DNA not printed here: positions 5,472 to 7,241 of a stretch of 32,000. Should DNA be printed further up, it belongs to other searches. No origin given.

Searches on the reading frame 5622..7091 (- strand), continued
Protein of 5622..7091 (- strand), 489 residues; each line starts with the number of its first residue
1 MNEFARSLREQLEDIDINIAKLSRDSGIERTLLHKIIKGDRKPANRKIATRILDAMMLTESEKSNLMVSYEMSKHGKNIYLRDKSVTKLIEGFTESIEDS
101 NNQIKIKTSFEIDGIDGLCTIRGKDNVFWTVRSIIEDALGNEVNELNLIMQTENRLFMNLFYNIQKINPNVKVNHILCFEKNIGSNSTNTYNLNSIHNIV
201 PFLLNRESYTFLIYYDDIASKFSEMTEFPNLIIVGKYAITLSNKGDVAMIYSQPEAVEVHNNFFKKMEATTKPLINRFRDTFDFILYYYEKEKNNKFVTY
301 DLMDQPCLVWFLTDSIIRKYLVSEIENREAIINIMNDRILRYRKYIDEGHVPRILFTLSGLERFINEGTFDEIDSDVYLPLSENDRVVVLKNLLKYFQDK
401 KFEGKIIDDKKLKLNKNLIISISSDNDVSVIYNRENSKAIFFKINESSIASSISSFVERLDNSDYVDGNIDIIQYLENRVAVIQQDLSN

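Call 68: list_cluster_members(proteins=[P0127, P0128, P0129, P0130, P0131, P0132, P0133, P0135, P0136, P0137])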
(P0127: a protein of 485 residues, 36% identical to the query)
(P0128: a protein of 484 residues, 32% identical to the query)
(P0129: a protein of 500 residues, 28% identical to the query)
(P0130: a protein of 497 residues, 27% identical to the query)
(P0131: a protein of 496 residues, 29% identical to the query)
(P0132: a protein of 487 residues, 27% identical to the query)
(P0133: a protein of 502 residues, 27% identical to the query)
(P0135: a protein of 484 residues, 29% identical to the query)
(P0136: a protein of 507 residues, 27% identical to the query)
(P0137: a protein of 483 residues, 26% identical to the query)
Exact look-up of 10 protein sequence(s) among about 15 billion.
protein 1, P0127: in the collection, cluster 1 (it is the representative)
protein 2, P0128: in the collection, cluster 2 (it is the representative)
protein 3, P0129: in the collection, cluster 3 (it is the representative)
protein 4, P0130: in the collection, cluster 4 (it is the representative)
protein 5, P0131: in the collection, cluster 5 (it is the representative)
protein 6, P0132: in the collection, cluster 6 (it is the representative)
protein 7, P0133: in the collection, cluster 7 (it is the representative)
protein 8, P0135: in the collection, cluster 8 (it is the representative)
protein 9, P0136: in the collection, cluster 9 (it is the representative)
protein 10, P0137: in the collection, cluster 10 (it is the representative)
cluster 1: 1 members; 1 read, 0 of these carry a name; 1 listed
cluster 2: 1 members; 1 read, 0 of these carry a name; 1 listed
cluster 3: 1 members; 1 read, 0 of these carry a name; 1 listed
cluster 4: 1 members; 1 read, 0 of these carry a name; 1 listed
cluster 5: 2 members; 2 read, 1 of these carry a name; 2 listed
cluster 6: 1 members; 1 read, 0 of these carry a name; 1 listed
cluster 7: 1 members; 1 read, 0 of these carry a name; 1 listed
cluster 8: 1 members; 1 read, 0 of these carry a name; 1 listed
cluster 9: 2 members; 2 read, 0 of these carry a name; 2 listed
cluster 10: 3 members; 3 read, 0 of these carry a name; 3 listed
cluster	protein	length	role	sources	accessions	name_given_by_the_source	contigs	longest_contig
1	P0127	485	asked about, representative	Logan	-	-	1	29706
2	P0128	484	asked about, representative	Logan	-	-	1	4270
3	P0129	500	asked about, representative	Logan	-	-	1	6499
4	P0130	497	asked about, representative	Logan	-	-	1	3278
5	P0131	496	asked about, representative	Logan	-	-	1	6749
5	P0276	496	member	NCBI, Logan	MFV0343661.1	MAG: hypothetical protein ACK5JH_12375 [Anaerocolumna sp.]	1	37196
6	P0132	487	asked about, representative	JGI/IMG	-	-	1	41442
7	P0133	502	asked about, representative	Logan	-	-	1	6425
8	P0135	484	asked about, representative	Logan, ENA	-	-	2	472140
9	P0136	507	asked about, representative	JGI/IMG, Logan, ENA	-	-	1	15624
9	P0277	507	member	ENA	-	-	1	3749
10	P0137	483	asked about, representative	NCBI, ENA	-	-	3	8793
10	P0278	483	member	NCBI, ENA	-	-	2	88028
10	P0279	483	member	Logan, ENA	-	-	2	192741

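Call 70: find_encoding_contigs(protein=P0127, flank=10000, max_places=2)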
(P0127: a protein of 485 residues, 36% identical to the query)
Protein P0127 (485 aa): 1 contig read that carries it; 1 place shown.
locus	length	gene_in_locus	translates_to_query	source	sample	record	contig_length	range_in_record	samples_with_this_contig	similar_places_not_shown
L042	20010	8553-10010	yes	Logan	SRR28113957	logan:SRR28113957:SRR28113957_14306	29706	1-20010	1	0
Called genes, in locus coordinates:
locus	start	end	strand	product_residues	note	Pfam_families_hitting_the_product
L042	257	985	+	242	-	PF19567:CpsB_CapC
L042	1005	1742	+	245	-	PF02706:Wzz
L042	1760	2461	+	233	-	-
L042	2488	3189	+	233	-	PF16403:Bact_surface_Ig-like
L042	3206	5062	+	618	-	PF13727:CoA_binding_3, PF00106:adh_short (faint), PF01370:Epimerase, PF02719:Polysacc_synt_2, PF04321:RmlD_sub_bind, PF01073:3Beta_HSD, PF16363:GDP_Man_Dehyd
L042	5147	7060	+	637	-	PF00015:MCPsignal, PF00532:Peripla_BP_1 (weak), PF13407:Peripla_BP_4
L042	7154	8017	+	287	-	PF00126:HTH_1, PF03466:LysR_substrate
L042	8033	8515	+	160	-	PF01966:HD (weak)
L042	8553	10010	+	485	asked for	-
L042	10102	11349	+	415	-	PF00464:SHMT, PF01212:Beta_elim_lyase, PF00155:Aminotran_1_2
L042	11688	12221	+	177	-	-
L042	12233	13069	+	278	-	PF00882:Zn_dep_PLPC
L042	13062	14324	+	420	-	PF11700:ATG22, PF07690:MFS_1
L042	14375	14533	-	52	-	-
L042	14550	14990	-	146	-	PF22381:Staph_reg_Sar_Rot, PF01047:MarR, PF12802:MarR_2, PF13463:HTH_27 (weak)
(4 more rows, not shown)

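Call 72: find_encoding_contigs(protein=P0009, flank=3000, max_places=3)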
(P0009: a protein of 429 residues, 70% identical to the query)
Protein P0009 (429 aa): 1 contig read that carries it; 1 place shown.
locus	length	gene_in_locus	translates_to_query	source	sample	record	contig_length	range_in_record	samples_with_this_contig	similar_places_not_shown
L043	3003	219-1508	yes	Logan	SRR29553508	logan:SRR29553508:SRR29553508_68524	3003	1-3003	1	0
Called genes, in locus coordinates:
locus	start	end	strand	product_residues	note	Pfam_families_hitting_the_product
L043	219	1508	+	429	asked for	PF08239:SH3_3, PF06347:SH3_4 (weak), PF08239:SH3_3, PF01520:Amidase_3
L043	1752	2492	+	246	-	PF02661:Fic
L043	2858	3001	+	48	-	?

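Call 73: find_encoding_contigs(protein=P0015, flank=6000, max_places=3)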
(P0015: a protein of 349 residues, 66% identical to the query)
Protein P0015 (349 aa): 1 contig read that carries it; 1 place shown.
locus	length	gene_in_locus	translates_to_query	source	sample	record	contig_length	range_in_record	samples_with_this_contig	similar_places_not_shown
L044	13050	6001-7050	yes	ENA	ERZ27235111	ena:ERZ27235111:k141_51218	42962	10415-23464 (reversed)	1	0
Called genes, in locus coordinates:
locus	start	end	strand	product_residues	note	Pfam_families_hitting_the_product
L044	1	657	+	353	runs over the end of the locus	PF04055:Radical_SAM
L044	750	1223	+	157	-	-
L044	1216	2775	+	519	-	PF02534:T4SS-DNA_transf, PF10412:TrwB_AAD_bind (weak), PF12696:TraG-D_C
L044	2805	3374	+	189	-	PF00574:CLP_protease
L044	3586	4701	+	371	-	PF13240:Zn_Ribbon_1, PF13248:Zn_ribbon_3 (weak), PF02368:Big_2 (weak), PF00059:Lectin_C (weak)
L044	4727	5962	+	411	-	PF00933:Glyco_hydro_3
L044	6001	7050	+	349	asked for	PF08239:SH3_3 (weak), PF01520:Amidase_3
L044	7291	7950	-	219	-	PF01144:CoA_trans, PF13336:AcetylCoA_hyd_C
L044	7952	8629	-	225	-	PF01144:CoA_trans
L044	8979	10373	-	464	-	PF00989:PAS (weak), PF00158:Sigma54_activat, PF01078:Mg_chelatase (faint), PF14532:Sigma54_activ_2, PF07728:AAA_5 (weak), PF25601:AAA_lid_14, PF02954:HTH_8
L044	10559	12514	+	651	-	-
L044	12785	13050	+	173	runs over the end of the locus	PF01478:Peptidase_A24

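Call 81: search_protein_families(library=phrogs, proteins=[P0001, P0002, P0003, P0004, P0005, P0006], max_evalue=0.001)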
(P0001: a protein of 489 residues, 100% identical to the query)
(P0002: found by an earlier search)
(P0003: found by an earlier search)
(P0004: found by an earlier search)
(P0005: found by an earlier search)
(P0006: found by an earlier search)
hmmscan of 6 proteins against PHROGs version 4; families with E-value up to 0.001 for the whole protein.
P0001 (489 aa): 0 families

P0002 (347 aa): 3 families
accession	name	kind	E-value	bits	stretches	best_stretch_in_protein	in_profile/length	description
phrog_435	-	lysis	2.5e-15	57.4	1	132-347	105-288/556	endolysin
phrog_2742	-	lysis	3.9e-06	27.5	1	171-346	18-183/318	endolysin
phrog_1794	-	lysis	0.00031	21.3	1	67-133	263-330/336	amidase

P0003 (174 aa): 1 family
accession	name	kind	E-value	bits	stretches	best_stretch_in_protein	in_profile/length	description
phrog_2546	-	unknown function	9.7e-07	30.2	1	1-47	1-47/180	-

P0004 (176 aa): 0 families

P0005 (501 aa): 1 family
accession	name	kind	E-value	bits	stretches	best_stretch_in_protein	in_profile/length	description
phrog_2546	-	unknown function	0.00011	23.4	1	1-59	1-48/180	-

P0006 (269 aa): 0 families

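Call 82: search_protein_families(library=padloc, proteins=[P0001, P0003, P0004, P0005, P0006], max_evalue=0.001)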
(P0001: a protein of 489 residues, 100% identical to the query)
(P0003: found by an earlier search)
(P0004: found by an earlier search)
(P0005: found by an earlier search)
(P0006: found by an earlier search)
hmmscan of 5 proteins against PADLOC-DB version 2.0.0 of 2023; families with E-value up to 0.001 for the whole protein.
P0001 (489 aa): 0 families

P0003 (174 aa): 0 families

P0004 (176 aa): 0 families

P0005 (501 aa): 0 families

P0006 (269 aa): 0 families

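Call 87: find_encoding_contigs(protein=P0135, flank=4000, max_places=3)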
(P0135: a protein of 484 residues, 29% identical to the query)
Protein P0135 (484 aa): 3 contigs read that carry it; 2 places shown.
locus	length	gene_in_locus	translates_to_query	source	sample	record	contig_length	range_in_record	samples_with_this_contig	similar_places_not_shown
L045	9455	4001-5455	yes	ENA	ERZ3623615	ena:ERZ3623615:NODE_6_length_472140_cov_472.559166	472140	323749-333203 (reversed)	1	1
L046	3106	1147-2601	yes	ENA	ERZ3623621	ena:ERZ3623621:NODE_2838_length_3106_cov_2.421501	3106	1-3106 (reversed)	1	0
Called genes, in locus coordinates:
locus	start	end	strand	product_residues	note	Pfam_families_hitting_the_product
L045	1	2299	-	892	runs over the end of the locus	PF01935:DUF87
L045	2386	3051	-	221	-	-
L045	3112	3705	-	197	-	PF14559:TPR_19 (faint), PF00515:TPR_1 (weak), PF07719:TPR_2 (faint)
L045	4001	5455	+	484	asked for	-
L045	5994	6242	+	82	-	PF02374:ArsA_ATPase, PF06564:CBP_BcsQ (weak), PF09140:MipZ (weak), PF10609:ParA, PF13614:AAA_31, PF00142:Fer4_NifH, PF01656:CbiA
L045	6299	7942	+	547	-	PF00239:Resolvase, PF07508:Recombinase, PF13408:Zn_ribbon_recom (weak)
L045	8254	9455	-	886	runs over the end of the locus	PF00690:Cation_ATPase_N, PF00122:E1-E2_ATPase, PF00702:Hydrolase, PF13246:Cation_ATPase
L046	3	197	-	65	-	?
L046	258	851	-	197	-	PF14559:TPR_19 (faint), PF00515:TPR_1 (weak), PF07719:TPR_2 (faint)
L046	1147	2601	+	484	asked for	-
